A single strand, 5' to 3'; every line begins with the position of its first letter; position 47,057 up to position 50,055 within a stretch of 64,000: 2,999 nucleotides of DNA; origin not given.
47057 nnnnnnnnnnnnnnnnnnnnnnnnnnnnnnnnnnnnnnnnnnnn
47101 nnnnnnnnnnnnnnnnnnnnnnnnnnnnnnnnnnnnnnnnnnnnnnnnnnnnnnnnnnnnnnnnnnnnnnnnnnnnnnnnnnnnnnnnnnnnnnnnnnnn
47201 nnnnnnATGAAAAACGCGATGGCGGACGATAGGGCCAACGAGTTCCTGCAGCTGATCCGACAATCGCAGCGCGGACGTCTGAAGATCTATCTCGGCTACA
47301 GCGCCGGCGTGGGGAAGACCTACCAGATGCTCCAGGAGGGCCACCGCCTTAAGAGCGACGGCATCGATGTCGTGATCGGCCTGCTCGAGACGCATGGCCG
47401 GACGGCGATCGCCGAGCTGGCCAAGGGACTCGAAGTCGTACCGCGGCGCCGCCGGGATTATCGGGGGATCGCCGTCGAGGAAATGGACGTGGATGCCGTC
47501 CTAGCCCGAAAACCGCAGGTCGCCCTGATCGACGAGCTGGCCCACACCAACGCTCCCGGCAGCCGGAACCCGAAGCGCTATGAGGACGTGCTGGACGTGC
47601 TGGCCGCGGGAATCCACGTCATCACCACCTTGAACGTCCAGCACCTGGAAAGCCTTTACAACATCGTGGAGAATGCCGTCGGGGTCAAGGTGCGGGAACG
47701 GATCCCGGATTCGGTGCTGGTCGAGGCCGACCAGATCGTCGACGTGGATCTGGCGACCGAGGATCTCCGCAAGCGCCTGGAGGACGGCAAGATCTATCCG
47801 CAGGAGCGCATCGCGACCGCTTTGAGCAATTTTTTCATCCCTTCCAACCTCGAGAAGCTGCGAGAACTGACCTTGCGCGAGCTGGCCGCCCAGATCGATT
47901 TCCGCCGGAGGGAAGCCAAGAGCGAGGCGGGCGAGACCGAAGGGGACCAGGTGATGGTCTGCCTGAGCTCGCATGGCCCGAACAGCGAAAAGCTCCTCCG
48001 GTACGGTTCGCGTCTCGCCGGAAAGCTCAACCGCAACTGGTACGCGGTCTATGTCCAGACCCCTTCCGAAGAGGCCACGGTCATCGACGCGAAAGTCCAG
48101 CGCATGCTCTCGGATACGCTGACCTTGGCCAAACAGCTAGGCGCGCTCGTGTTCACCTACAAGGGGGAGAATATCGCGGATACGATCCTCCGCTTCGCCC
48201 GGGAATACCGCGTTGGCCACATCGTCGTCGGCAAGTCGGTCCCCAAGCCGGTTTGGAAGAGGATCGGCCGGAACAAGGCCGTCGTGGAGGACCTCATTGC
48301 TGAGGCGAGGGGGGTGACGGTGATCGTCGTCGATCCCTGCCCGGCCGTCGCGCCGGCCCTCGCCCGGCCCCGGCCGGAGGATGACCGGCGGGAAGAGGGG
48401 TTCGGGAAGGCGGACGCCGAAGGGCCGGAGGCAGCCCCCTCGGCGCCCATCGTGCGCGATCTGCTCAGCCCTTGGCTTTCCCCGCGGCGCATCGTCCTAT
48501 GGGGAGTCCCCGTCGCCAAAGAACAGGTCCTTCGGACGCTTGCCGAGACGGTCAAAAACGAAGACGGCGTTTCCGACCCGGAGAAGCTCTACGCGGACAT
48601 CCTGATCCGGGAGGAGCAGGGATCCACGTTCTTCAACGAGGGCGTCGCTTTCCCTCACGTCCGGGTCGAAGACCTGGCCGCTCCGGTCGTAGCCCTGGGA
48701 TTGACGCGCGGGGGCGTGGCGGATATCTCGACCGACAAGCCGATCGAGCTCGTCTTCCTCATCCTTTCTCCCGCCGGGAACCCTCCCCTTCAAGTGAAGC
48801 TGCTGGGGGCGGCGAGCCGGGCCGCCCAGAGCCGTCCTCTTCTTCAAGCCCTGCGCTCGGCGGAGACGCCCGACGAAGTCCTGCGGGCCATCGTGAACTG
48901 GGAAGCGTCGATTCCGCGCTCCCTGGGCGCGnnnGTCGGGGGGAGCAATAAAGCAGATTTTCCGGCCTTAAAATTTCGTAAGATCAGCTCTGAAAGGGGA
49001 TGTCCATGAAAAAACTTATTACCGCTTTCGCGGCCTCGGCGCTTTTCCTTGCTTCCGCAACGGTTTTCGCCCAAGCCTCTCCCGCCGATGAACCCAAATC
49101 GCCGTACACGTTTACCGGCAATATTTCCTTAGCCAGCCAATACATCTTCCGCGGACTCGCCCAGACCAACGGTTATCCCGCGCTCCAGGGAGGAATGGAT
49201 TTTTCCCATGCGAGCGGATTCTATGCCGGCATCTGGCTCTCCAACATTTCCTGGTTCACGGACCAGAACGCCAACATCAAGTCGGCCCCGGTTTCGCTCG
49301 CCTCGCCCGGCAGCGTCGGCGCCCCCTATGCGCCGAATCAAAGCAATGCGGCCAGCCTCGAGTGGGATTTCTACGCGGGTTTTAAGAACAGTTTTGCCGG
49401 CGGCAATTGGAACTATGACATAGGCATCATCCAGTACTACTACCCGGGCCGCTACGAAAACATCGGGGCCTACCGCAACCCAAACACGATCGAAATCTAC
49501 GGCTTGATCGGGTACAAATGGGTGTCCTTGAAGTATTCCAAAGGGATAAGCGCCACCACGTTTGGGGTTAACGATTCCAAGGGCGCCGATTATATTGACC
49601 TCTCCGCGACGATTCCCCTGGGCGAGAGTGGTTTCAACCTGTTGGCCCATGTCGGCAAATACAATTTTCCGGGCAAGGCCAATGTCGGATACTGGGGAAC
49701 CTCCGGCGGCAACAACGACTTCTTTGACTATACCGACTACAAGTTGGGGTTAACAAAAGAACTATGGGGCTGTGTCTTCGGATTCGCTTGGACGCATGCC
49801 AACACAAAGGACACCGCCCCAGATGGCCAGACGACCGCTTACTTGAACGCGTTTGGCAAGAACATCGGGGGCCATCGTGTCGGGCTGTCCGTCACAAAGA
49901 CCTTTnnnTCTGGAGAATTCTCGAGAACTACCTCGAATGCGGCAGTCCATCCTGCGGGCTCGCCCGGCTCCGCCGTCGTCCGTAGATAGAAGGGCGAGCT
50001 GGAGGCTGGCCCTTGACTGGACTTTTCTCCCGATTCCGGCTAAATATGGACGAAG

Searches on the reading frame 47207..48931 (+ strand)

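Call 22: search_protein_families(library=pfam, proteins=[window:47207-48931:+], max_evalue=0.001)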
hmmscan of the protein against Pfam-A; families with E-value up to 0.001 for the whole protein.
window:47207-48931:+ (575 aa): 3 families
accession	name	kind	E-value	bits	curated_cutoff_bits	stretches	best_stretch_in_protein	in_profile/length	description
PF02702.23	KdpD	-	2e-90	302.3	26.1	1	21-230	1-210/210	Osmosensitive K+ channel His kinase sensor domain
PF00359.27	PTS_EIIA_2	-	1e-18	68.1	27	1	437-563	16-142/144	Phosphoenolpyruvate-dependent sugar phosphotransferase system, EIIA 2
PF00582.32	Usp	-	8.5e-05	23.6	24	0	249-343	5-111/141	Universal stress protein family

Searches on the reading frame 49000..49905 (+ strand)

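Call 22: search_protein_families(library=pfam, proteins=[window:49000-49905:+], max_evalue=0.001)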
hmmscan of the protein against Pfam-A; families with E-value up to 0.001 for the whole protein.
window:49000-49905:+ (302 aa): 1 family
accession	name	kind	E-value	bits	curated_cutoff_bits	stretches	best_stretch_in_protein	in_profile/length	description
PF09694.16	Gcw_chp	-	3.3e-51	174.9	24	1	30-275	2-209/230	Bacterial protein of unknown function (Gcw_chp)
